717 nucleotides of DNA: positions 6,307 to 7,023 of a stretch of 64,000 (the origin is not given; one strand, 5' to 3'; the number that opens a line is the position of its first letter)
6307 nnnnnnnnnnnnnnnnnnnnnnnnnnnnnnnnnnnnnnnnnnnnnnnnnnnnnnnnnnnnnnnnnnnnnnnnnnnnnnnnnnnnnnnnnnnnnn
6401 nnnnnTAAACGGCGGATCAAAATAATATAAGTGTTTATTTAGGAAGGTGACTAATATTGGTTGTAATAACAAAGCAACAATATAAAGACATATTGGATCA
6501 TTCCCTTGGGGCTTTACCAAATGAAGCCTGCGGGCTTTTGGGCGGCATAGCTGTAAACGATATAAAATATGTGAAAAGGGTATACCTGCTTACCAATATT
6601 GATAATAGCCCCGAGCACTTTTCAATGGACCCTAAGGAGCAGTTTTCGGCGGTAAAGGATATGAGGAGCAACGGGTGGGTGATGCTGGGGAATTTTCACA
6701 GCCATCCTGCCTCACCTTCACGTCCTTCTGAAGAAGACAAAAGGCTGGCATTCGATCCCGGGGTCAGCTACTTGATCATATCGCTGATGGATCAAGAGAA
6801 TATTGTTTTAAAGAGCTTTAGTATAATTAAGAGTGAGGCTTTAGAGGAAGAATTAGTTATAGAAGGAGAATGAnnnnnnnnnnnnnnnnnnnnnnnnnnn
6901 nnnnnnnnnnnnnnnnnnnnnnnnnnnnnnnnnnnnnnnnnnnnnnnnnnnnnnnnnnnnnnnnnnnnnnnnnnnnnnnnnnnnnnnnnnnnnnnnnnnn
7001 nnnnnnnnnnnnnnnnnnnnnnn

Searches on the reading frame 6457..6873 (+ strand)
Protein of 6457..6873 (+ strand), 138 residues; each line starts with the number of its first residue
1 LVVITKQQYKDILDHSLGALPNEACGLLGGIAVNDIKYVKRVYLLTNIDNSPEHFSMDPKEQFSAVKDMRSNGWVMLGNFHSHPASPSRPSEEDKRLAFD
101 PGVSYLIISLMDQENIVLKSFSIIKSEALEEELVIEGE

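Call 20: search_protein_families(library=pfam, proteins=[window:6457-6873:+], max_evalue=0.00001)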
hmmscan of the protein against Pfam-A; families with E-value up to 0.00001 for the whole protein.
window:6457-6873:+ (138 aa): 1 family
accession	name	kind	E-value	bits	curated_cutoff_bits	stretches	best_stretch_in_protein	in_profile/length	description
PF14464.11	Prok-JAB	-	3e-23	82.3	25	1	7-116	3-108/114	Prokaryotic homologs of the JAB domain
